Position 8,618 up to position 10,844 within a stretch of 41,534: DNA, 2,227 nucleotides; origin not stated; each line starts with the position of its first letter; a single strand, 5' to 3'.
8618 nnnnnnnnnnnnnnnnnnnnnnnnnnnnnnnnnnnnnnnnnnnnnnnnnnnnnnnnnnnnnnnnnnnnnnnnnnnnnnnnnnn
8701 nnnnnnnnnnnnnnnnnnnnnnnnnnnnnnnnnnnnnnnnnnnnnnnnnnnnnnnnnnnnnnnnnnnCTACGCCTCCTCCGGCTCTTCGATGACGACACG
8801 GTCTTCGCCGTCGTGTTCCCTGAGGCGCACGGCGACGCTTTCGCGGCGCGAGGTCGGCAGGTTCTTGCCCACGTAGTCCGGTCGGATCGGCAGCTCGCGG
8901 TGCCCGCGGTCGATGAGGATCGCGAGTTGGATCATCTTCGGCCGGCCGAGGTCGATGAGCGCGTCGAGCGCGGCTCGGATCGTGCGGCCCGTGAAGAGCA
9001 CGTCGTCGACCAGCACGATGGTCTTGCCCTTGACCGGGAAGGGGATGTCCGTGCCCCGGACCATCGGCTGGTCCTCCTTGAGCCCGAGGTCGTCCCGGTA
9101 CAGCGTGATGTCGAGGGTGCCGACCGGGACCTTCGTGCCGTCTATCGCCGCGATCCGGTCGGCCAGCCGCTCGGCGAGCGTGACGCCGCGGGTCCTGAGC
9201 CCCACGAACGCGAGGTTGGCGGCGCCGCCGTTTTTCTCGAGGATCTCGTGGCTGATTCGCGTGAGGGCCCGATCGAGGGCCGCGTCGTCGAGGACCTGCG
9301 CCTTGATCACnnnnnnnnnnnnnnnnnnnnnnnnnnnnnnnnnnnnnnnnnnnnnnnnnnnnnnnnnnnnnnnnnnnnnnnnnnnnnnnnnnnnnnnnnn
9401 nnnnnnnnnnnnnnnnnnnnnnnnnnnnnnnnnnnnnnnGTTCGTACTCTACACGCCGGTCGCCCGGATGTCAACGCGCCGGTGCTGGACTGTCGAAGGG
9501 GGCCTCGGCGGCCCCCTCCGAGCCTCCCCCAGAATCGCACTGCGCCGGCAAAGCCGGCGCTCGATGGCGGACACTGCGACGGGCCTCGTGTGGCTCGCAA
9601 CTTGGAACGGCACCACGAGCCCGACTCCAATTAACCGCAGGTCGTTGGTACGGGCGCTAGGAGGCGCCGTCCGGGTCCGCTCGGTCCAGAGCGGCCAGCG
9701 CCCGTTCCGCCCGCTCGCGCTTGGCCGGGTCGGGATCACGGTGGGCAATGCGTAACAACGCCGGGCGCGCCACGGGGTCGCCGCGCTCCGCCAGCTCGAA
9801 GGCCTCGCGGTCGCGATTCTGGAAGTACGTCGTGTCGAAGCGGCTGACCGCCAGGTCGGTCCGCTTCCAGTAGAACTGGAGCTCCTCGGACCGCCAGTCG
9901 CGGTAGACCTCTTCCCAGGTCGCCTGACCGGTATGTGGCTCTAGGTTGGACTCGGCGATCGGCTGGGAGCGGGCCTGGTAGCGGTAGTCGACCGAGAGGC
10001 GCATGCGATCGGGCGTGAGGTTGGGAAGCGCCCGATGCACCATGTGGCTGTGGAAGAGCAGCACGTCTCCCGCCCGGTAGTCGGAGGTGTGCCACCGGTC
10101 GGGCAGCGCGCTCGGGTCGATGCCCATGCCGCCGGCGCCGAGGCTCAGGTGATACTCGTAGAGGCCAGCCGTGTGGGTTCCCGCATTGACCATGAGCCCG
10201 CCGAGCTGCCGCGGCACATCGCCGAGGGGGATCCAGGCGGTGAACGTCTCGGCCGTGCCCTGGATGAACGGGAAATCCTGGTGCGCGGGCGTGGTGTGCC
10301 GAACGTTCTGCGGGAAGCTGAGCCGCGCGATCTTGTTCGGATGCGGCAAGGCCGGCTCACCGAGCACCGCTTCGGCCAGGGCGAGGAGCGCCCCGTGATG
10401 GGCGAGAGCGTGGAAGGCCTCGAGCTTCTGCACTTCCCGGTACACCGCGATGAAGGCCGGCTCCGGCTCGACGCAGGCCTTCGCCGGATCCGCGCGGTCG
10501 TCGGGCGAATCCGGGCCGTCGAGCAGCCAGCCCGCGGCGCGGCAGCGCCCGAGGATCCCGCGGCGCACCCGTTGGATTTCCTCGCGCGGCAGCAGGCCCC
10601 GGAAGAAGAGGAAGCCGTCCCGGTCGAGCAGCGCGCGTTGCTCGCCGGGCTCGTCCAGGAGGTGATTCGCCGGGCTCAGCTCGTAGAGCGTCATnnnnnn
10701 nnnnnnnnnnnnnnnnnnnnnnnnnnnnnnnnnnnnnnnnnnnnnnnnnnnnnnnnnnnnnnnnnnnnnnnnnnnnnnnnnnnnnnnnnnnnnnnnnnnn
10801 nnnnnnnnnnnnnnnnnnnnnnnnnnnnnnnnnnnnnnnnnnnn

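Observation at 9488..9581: Modular GC-rich palindromic repeat family at gene boundaries (5 copies in 41 kb)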

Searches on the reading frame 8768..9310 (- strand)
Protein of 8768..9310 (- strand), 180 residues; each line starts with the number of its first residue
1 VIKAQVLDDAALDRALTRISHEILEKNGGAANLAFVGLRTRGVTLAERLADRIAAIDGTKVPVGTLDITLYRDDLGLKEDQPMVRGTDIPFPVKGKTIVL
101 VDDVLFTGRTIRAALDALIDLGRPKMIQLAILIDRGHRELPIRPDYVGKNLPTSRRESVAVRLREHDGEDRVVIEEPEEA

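Call 81: search_protein_families(library=pfam, proteins=[window:8768-9310:-], max_evalue=0.00001)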
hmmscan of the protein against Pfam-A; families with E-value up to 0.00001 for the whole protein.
window:8768-9310:- (180 aa): 1 family
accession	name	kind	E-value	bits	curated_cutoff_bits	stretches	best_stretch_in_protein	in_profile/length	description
PF00156.33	Pribosyltran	-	9.9e-23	80.6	26.3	1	5-152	4-144/158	Phosphoribosyl transferase domain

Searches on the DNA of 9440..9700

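Call 82: search_rna_families(source=window, start=9440, end=9700, threshold=evalue, max_evalue=1)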
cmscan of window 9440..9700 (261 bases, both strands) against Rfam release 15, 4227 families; matches with E-value up to 1: 0.
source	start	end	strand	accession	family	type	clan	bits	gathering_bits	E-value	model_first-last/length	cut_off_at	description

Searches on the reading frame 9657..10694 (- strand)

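Call 81: search_protein_families(library=pfam, proteins=[window:9657-10694:-], max_evalue=0.00001)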
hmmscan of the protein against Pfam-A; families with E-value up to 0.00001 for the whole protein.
window:9657-10694:- (345 aa): 1 family
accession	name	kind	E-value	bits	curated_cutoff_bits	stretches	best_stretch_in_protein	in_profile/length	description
PF05721.19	PhyH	-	1.1e-18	68.8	22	1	24-231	2-210/213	Phytanoyl-CoA dioxygenase (PhyH)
